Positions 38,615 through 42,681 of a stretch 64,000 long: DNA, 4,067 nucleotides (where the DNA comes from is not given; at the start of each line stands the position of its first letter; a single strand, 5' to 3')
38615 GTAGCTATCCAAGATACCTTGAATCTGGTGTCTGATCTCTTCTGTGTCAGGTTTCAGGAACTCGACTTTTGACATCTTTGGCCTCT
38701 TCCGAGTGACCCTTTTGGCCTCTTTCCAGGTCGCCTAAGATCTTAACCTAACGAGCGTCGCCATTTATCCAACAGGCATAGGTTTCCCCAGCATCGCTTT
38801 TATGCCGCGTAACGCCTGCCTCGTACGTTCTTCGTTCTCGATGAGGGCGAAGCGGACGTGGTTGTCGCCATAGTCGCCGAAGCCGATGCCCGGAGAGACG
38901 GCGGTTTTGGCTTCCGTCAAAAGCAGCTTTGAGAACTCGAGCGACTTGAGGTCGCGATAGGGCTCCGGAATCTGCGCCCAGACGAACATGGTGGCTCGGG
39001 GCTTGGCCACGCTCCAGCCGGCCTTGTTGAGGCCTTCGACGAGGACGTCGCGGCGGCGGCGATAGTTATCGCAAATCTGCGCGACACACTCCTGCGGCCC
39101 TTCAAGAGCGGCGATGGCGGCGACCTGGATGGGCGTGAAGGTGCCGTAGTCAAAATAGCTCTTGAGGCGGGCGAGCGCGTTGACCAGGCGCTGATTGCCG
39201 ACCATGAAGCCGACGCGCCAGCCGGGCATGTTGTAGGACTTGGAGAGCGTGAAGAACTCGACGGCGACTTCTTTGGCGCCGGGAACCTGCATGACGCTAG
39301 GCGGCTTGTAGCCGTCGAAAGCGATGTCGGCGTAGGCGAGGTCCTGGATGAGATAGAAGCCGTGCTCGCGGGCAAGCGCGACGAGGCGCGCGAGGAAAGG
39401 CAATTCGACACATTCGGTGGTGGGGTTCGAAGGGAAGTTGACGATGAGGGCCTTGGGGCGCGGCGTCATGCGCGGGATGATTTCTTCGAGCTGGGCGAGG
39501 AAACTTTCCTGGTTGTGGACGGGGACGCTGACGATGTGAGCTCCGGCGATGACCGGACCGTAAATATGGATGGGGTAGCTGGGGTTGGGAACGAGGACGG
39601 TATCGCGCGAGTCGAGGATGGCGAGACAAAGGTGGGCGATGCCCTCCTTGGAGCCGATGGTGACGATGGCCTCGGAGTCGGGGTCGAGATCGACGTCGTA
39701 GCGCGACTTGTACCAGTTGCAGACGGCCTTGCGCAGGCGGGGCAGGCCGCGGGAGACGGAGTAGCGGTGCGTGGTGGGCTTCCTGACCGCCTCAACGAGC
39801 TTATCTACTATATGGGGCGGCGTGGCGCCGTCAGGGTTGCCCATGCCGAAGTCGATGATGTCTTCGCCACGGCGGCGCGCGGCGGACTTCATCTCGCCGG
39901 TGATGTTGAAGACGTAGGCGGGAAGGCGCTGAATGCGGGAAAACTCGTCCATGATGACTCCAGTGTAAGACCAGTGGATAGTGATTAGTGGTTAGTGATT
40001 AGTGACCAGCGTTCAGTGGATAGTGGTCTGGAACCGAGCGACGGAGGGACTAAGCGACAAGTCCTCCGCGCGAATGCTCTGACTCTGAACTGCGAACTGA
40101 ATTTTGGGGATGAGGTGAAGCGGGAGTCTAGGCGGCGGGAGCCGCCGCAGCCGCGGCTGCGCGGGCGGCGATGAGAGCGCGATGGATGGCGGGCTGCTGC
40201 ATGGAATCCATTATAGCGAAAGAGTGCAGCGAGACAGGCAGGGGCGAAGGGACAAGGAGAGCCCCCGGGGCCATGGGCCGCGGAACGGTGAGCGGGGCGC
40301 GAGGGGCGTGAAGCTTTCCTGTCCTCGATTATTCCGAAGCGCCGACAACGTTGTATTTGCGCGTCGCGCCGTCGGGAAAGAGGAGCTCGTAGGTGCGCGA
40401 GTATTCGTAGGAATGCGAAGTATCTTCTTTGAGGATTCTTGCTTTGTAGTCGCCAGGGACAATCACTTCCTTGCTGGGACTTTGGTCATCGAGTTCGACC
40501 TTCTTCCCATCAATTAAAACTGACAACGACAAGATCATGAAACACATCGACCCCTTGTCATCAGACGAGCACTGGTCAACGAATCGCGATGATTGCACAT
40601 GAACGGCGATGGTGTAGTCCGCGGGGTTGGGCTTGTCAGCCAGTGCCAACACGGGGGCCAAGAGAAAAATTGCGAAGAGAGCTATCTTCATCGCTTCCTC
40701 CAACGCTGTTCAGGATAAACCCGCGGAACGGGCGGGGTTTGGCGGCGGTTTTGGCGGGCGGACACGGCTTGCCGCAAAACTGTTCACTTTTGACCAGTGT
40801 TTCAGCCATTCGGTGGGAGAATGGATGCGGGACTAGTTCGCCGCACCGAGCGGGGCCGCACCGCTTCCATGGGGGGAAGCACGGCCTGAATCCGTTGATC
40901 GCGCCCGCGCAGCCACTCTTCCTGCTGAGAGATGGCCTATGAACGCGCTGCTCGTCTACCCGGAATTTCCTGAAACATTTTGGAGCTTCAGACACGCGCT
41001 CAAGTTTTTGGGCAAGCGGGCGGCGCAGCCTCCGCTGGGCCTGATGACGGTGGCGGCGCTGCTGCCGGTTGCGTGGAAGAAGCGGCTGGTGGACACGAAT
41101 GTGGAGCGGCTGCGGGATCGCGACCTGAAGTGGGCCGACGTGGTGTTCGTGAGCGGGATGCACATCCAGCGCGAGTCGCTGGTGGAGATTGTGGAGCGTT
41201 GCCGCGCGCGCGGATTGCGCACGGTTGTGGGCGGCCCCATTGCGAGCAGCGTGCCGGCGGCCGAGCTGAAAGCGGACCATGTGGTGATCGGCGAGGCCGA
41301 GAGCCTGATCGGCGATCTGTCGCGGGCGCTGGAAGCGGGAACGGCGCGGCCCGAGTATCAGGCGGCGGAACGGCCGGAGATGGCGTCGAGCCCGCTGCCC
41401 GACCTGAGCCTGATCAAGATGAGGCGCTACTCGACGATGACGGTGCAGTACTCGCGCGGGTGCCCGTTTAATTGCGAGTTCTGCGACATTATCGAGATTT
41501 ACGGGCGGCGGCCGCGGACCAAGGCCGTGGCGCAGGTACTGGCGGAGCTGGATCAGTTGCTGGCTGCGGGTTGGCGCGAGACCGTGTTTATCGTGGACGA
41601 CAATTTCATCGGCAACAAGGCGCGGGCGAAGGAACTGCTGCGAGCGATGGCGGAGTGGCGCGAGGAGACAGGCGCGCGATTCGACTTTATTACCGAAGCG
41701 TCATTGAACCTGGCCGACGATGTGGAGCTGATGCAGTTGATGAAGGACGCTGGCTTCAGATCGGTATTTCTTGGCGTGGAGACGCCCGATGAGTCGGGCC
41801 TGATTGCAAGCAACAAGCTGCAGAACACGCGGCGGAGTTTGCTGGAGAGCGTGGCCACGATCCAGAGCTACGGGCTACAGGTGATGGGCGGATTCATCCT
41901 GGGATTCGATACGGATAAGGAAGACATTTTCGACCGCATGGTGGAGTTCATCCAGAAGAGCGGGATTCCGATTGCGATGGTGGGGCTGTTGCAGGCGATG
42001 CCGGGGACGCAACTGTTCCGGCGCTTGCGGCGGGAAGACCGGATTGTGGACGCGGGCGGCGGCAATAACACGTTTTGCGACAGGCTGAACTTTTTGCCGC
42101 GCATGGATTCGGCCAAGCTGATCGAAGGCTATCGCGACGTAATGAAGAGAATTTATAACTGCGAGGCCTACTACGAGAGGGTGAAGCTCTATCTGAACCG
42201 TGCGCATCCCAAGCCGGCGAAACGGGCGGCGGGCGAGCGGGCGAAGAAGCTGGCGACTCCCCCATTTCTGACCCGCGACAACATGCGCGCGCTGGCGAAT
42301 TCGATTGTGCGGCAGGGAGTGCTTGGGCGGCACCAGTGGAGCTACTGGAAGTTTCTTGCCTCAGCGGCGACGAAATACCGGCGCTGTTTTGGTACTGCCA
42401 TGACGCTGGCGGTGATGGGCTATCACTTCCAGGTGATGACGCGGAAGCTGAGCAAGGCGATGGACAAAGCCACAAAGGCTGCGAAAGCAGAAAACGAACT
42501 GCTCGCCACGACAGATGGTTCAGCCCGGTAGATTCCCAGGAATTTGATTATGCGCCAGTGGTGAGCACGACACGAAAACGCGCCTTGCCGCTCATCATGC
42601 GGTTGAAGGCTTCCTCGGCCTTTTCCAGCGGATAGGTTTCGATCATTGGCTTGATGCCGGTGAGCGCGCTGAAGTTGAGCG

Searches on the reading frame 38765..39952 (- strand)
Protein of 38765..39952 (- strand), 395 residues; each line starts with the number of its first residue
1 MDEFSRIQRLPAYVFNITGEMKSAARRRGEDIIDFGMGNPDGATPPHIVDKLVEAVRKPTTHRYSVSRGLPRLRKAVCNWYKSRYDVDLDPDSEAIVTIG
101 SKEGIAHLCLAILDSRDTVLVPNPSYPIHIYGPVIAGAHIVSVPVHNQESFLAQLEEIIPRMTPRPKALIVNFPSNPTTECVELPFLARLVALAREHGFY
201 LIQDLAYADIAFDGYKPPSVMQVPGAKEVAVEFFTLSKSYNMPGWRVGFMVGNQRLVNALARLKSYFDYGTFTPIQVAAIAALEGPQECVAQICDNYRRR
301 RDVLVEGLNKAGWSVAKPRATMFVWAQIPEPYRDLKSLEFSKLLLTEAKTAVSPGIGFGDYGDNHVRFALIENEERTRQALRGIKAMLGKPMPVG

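Call 4: search_protein_families(library=pfam, proteins=[window:38765-39952:-], max_evalue=1)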
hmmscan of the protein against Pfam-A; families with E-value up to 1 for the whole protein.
window:38765-39952:- (395 aa): 1 family
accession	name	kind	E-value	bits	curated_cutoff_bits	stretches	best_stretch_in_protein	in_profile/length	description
PF00155.27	Aminotran_1_2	-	6.9e-61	206.9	19.7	1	31-378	2-355/361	Aminotransferase class I and II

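Call 38: find_related_loci(query=window:38765-39952:-, collection=metagenome_contigs, flank=6000)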
Query window:38765-39952:- (395 aa) in metagenome_contigs; peptide patterns used: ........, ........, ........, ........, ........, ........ (x = any residue, [..] = any of these).
600 stretches matched a pattern (row limit reached: there are more); 599 encode a relative of the query (tblastn E <= 1e-3); the best 80 are kept; 80 distinct loci.
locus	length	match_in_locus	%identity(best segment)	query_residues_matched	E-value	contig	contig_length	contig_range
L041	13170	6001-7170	97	1-390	0e+0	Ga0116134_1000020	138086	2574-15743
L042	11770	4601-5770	97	1-390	0e+0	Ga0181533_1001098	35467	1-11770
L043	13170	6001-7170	95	1-390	0e+0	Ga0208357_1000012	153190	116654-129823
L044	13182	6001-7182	91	1-394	0e+0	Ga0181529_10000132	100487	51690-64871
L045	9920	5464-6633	89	1-390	0e+0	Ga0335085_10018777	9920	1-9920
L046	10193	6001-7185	88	1-395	0e+0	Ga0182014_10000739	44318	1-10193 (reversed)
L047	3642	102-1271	88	1-390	0e+0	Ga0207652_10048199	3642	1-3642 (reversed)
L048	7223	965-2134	88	1-390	0e+0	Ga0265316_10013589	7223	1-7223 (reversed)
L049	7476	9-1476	99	1-390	0e+0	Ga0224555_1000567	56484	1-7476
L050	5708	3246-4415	88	1-390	0e+0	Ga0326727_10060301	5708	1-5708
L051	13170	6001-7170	87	1-390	0e+0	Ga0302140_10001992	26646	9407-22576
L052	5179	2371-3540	86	1-390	0e+0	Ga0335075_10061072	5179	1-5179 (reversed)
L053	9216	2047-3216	87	1-390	0e+0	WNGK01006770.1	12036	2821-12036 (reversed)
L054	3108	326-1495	86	1-390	0e+0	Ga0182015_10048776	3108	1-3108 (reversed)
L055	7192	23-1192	87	1-390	0e+0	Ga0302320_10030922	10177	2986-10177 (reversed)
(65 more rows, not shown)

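Call 43: search_protein_families(library=pfam, proteins=[L049:2213-3517:+, L042:6409-7374:-], max_evalue=1)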
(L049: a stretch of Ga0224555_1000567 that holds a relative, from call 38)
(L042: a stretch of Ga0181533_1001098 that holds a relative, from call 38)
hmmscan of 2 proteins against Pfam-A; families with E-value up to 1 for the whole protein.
L049:2213-3517:+ (434 aa): 0 families

L042:6409-7374:- (321 aa): 2 families
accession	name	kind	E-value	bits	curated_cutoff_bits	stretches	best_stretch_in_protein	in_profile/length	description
PF05923.17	APC_r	-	0.046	14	19.9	1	138-152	8-22/24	APC repeat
PF11065.13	DUF2866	-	0.047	14.1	25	1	75-101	30-56/63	Protein of unknown function (DUF2866)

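Call 44: search_protein_families(library=padloc, proteins=[L049:2213-3517:+, L042:6409-7374:-], max_evalue=1)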
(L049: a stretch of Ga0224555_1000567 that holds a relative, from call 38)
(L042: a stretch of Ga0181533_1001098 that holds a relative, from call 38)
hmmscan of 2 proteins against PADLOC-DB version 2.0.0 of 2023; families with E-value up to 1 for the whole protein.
L049:2213-3517:+ (434 aa): 0 families

L042:6409-7374:- (321 aa): 0 families

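Call 85: search_protein_families(library=padloc, proteins=[window:38765-39952:-], max_evalue=0.00001)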
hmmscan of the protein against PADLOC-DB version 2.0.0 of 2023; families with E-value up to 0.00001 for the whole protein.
window:38765-39952:- (395 aa): 0 families

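Call 86: find_homologous_proteins(query=L049:2213-3517:+, max_evalue=0.001)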
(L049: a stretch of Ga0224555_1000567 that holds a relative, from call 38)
Query L049:2213-3517:+ (434 aa): 31 proteins with E <= 0.001 among 8000 candidates.
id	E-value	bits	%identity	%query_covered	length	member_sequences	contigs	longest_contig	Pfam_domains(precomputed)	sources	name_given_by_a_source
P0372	7.7e-221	751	75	98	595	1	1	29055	-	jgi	jgi:hypothetical protein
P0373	4.6e-220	749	74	100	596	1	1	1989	-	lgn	-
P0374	6.5e-215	732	72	99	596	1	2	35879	-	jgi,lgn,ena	jgi:hypothetical protein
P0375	6.0e-208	709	72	98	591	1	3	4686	-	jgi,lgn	jgi:hypothetical protein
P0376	7.9e-205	698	73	95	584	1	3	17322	-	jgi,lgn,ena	jgi:hypothetical protein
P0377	9.1e-200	682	68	99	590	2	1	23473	-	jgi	-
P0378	1.3e-184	632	65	97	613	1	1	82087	-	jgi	jgi:hypothetical protein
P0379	1.7e-178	612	64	98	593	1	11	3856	-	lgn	-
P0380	7.2e-164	563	59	97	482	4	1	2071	-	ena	-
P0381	1.1e-162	560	58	97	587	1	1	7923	-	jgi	jgi:hypothetical protein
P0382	1.7e-160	552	85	65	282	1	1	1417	-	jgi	jgi:hypothetical protein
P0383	1.9e-151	523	74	70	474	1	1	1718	-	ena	-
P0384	1.6e-114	401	46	98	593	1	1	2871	-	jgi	jgi:hypothetical protein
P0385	9.3e-111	388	44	99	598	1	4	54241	-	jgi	jgi:hypothetical protein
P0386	1.9e-106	374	43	97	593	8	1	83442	-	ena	-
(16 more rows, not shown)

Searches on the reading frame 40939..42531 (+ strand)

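Call 85: search_protein_families(library=padloc, proteins=[window:40939-42531:+], max_evalue=0.00001)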
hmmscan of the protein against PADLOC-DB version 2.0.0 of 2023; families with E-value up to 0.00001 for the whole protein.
window:40939-42531:+ (530 aa): 1 family
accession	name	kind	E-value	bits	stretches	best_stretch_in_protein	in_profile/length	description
PDLC04689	PDC-M51A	-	7.5e-08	29.6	1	80-360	85-371/420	-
